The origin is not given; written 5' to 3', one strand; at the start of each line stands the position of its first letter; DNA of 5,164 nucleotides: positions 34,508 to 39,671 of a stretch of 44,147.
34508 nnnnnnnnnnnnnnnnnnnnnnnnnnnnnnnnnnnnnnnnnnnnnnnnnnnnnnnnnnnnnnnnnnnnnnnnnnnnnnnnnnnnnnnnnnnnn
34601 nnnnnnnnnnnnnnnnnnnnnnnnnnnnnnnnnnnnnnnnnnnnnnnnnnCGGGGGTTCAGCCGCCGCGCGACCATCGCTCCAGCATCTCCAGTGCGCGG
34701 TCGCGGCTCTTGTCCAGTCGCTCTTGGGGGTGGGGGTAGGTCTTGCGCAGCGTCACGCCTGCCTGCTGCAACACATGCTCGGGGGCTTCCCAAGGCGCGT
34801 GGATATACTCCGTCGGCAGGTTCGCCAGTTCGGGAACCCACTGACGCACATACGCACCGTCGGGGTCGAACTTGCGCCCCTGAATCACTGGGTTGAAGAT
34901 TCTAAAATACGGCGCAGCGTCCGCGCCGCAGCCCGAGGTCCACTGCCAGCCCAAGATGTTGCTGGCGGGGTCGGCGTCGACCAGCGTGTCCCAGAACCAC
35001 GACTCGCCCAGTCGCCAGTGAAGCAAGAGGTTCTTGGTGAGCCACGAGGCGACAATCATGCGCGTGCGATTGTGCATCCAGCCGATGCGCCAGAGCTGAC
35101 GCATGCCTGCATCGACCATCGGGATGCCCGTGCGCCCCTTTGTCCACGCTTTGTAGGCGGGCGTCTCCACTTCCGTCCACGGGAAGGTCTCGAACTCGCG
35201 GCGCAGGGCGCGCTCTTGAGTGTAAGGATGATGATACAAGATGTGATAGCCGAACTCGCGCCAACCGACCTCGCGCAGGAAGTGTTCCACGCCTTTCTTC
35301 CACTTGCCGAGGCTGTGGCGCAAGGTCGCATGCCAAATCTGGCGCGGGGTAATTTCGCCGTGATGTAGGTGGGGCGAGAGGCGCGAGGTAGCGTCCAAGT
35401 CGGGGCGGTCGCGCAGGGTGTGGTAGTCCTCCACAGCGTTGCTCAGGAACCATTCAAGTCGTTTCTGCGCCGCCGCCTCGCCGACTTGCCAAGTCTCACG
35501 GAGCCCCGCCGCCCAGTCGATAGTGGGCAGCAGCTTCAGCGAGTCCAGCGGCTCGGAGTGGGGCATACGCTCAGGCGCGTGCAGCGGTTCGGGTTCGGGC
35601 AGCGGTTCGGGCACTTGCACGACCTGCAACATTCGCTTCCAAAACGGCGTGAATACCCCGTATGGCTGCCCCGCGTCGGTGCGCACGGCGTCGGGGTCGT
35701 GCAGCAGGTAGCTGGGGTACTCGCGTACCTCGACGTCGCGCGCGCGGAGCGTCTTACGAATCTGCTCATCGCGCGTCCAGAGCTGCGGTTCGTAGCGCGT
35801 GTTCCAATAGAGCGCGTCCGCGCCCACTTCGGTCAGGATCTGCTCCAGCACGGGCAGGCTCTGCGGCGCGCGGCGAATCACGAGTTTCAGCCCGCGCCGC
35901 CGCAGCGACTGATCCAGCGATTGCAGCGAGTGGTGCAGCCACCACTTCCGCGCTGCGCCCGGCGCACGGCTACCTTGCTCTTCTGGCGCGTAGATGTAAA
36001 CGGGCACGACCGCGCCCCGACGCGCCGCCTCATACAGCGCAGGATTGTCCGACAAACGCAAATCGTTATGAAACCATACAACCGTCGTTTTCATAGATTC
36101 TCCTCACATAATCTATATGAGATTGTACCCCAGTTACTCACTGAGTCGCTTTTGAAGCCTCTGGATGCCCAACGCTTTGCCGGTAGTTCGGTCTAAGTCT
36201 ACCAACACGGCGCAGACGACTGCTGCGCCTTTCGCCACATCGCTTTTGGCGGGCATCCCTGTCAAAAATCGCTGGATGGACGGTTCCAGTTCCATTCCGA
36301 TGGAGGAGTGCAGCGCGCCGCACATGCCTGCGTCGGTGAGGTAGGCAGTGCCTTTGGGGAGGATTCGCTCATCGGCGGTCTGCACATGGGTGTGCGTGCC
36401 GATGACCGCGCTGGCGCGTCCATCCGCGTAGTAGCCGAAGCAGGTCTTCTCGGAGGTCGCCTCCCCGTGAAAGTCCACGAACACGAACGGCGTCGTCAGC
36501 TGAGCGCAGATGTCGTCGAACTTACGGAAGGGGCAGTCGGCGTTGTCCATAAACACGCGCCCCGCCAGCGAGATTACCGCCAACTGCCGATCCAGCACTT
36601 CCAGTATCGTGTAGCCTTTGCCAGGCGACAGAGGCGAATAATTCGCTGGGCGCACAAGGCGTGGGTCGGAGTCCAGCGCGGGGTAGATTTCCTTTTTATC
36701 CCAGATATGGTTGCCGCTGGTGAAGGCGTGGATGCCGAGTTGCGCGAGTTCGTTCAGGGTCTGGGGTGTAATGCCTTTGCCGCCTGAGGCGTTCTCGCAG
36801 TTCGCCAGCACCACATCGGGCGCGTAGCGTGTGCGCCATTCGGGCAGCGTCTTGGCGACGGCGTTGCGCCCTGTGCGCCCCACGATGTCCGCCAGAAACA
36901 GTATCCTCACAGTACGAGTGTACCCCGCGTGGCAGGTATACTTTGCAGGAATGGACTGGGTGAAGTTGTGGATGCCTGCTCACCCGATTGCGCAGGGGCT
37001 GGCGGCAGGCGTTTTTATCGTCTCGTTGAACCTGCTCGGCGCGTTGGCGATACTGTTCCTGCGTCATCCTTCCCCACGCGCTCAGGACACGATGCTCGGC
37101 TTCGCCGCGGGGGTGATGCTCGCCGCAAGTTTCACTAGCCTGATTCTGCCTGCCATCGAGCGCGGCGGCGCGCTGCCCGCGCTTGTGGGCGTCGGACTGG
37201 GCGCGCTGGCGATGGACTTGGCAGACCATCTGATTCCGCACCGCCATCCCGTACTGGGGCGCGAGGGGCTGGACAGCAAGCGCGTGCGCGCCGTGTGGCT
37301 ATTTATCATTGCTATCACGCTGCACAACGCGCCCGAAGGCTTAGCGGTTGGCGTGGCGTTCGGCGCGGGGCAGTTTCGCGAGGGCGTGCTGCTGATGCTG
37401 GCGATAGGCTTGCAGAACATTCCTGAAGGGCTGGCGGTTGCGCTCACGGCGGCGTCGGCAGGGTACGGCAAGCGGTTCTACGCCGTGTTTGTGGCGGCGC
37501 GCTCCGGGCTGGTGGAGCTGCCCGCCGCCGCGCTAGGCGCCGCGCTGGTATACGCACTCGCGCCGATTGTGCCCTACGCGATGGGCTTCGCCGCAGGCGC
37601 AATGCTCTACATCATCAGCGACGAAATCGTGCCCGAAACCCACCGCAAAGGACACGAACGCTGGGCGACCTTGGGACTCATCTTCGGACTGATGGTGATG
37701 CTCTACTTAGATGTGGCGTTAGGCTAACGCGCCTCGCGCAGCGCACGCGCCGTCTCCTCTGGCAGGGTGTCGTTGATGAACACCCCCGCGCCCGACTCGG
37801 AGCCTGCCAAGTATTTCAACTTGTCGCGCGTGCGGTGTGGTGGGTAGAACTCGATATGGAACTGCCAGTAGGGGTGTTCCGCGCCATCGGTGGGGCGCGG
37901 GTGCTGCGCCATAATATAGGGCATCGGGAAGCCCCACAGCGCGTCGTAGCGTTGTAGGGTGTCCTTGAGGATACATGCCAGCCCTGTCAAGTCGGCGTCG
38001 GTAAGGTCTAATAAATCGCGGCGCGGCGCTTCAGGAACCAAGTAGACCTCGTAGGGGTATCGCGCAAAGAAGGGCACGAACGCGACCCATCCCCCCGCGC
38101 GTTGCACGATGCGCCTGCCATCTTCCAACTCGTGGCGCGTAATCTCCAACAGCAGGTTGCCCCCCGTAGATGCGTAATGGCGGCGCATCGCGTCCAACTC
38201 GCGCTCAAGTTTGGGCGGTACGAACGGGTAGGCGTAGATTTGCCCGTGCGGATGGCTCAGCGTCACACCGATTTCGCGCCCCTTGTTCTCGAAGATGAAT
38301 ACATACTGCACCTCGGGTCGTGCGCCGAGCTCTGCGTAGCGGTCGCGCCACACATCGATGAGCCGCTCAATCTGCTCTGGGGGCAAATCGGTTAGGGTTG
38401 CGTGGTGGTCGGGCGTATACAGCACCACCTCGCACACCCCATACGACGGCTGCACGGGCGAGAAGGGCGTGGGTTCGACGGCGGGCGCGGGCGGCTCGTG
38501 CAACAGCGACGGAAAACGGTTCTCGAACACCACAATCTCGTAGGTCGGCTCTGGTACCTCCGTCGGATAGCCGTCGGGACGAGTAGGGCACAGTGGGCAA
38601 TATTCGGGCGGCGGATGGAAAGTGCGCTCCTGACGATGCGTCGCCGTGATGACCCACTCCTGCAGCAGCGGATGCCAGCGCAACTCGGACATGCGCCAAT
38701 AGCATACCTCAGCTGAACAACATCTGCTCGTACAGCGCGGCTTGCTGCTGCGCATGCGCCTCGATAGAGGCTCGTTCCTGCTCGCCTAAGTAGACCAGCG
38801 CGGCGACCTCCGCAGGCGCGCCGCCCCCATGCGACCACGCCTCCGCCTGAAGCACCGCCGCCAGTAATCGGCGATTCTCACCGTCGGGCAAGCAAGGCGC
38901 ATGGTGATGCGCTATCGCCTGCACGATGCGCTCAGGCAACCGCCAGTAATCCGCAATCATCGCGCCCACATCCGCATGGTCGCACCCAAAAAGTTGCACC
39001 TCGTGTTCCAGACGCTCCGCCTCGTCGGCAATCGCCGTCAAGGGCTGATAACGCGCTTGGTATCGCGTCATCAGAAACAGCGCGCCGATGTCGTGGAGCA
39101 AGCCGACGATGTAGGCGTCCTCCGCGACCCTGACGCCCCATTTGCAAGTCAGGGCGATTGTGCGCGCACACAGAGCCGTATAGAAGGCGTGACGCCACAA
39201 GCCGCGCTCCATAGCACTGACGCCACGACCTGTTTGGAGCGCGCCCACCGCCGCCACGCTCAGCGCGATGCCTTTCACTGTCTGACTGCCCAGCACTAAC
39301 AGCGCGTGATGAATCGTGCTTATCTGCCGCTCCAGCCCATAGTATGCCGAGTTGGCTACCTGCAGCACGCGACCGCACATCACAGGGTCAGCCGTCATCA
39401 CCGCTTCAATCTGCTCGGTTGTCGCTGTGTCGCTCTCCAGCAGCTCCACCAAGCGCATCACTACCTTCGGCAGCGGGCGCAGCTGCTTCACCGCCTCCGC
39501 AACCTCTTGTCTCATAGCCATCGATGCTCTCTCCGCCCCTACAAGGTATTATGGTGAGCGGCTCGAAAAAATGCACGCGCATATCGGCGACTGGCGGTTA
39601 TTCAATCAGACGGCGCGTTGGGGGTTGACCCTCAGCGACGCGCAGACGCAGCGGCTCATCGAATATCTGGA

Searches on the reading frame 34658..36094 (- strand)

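Call 18: search_protein_families(library=pfam, proteins=[window:34658-36094:-], max_evalue=0.00001)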
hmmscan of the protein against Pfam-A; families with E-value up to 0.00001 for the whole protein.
window:34658-36094:- (478 aa): 2 families
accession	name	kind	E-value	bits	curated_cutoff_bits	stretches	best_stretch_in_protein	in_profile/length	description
PF03441.19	FAD_binding_7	-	4.7e-86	287.8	27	1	272-472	1-202/203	FAD binding domain of DNA photolyase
PF00875.24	DNA_photolyase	-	4.4e-49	167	26.6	1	4-168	1-163/164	DNA photolyase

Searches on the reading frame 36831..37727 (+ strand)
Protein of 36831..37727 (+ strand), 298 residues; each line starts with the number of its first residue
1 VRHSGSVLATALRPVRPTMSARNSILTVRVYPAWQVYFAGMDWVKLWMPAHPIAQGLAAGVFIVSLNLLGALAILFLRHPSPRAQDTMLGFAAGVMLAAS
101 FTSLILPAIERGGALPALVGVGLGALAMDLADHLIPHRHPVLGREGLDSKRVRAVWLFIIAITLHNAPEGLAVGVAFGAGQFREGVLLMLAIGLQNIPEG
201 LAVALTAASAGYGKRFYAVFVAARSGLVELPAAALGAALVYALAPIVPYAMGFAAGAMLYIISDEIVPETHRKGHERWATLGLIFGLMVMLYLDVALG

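Call 18: search_protein_families(library=pfam, proteins=[window:36831-37727:+], max_evalue=0.00001)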
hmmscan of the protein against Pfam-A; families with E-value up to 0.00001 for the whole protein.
window:36831-37727:+ (298 aa): 1 family
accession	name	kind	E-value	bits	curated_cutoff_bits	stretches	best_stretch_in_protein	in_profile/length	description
PF02535.28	Zip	-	4.5e-20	72.6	35.1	1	153-293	176-322/323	ZIP Zinc transporter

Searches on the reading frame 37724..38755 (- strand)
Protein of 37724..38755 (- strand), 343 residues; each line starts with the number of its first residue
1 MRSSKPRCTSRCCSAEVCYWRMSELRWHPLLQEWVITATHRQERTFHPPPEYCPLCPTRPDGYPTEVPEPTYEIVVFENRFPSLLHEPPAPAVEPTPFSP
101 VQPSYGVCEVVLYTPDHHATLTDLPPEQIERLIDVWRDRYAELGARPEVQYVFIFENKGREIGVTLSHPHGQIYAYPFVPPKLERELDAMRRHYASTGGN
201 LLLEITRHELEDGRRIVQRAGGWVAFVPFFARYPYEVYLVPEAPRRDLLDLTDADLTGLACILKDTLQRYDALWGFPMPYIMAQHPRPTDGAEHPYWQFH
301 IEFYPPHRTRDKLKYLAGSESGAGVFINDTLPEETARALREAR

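Call 18: search_protein_families(library=pfam, proteins=[window:37724-38755:-], max_evalue=0.00001)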
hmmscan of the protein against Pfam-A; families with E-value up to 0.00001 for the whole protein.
window:37724-38755:- (343 aa): 2 families
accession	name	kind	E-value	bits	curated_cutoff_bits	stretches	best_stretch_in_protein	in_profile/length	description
PF01087.27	GalP_UDP_transf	-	4.7e-33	115.6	22.1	1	23-180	12-184/184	Galactose-1-phosphate uridyl transferase, N-terminal domain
PF02744.22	GalP_UDP_tr_C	-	9.2e-20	71.5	29.2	1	190-312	5-126/165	Galactose-1-phosphate uridyl transferase, C-terminal domain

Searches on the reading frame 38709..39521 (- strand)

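Call 18: search_protein_families(library=pfam, proteins=[window:38709-39521:-], max_evalue=0.00001)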
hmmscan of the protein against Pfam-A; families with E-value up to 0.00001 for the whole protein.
window:38709-39521:- (270 aa): 2 families
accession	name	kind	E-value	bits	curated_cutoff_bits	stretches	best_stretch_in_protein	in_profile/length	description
PF08668.18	HDOD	-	6.3e-53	179.6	22.9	1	15-209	2-196/196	HDOD domain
PF01966.28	HD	-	5.7e-06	27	22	0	110-211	3-90/116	HD domain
